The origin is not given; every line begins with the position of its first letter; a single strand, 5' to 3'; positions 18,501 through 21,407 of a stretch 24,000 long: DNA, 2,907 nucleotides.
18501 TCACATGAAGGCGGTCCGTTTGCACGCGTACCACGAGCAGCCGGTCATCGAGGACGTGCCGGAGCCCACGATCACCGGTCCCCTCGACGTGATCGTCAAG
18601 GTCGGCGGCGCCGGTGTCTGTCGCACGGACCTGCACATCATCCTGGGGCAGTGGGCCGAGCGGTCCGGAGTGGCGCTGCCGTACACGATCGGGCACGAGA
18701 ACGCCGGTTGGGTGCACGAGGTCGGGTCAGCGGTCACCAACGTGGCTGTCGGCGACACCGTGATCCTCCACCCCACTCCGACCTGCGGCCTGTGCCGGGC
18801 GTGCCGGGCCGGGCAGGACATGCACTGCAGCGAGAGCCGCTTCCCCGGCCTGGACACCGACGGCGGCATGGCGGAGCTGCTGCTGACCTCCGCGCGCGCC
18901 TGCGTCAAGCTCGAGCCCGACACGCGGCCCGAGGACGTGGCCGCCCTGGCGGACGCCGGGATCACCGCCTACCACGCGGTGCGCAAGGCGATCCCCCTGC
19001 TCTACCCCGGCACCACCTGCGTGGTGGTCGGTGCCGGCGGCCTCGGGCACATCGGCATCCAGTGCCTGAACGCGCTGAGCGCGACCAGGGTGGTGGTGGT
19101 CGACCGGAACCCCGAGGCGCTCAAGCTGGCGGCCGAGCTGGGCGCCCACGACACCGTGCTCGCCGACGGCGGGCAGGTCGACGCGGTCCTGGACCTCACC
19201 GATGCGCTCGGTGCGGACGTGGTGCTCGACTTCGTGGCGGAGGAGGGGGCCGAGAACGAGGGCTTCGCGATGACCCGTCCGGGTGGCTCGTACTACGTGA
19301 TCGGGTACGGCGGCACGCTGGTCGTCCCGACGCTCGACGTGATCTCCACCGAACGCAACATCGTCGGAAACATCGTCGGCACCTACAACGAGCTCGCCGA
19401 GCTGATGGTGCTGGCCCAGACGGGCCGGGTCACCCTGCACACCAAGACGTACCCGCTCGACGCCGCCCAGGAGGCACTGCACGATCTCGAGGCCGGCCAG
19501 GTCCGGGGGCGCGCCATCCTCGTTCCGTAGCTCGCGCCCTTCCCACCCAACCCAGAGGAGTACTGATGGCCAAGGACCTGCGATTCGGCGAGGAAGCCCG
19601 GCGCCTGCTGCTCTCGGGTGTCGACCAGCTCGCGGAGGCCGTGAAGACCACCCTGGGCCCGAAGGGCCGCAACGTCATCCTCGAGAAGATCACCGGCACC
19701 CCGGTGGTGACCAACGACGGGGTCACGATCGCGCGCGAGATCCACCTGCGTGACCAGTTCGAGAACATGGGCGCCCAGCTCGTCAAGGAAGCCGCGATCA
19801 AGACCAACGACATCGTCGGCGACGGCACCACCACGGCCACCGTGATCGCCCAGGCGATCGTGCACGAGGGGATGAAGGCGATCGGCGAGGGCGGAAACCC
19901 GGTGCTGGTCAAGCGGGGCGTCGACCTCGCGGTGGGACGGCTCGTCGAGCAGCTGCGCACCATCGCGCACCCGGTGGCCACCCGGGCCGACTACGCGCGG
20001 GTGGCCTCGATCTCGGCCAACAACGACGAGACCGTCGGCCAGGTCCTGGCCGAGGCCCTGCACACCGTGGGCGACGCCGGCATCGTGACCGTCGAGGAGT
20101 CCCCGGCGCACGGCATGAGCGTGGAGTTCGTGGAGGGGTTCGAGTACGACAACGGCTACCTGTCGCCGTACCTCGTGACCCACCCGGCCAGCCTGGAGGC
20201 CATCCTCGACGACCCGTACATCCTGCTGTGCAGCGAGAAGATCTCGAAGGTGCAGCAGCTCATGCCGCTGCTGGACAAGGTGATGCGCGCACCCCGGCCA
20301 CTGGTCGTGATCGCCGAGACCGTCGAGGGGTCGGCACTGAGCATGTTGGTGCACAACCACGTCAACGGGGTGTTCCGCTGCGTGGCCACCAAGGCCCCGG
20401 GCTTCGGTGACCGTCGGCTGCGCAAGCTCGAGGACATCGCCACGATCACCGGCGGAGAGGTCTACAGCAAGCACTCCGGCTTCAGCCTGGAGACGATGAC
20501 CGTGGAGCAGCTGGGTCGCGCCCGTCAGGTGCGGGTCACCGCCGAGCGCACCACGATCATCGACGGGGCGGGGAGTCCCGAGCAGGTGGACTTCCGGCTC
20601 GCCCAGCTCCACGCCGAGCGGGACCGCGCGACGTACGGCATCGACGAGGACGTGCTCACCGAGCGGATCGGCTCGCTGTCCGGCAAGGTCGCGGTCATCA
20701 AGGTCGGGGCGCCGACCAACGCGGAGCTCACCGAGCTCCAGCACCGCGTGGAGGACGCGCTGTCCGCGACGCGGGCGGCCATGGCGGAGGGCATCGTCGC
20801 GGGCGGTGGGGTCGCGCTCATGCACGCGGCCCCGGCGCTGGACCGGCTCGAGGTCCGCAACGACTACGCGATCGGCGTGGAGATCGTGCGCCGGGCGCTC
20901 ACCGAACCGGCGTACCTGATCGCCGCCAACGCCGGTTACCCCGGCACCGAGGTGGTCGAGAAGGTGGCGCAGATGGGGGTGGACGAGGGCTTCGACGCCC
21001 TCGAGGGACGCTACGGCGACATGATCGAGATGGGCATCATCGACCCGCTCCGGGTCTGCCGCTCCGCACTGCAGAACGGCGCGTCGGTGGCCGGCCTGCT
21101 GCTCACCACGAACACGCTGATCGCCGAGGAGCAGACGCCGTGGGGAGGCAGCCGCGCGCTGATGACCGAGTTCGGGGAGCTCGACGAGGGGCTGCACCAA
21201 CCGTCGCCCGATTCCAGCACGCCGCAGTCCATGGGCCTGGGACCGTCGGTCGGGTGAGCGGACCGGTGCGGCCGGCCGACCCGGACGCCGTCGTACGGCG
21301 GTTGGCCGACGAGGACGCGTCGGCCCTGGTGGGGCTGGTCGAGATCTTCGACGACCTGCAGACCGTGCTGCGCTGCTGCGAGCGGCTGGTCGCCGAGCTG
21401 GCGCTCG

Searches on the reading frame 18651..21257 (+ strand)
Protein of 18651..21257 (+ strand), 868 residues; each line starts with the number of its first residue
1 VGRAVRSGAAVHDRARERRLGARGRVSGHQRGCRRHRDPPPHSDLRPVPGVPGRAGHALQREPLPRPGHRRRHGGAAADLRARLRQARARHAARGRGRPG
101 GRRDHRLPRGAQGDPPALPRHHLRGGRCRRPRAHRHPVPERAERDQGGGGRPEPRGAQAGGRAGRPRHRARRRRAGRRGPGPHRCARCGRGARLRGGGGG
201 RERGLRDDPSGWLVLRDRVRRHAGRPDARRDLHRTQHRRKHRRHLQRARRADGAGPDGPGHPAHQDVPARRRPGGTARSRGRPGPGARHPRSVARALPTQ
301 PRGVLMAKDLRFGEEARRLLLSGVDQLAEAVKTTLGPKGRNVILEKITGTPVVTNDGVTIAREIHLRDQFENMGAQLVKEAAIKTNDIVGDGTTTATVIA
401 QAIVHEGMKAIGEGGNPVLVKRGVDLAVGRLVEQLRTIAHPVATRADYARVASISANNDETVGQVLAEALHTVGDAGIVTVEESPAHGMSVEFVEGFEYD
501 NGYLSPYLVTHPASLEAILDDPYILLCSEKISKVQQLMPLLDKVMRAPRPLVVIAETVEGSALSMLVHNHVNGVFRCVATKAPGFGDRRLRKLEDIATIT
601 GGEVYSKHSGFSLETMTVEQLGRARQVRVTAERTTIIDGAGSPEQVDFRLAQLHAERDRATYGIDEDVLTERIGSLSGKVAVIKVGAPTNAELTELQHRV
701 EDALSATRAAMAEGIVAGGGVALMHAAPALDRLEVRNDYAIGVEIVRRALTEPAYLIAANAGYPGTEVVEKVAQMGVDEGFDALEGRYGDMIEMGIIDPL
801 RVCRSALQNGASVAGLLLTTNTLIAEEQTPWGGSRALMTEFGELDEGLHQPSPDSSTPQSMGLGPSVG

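Call 5: search_protein_families(library=pfam, proteins=[window:18651-21257:+])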
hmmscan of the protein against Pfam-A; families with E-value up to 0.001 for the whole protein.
window:18651-21257:+ (868 aa): 1 family
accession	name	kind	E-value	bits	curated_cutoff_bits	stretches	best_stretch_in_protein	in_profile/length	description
PF00118.29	Cpn60_TCP1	-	4.3e-75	253.7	34.3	1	327-827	1-489/490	TCP-1/cpn60 chaperonin family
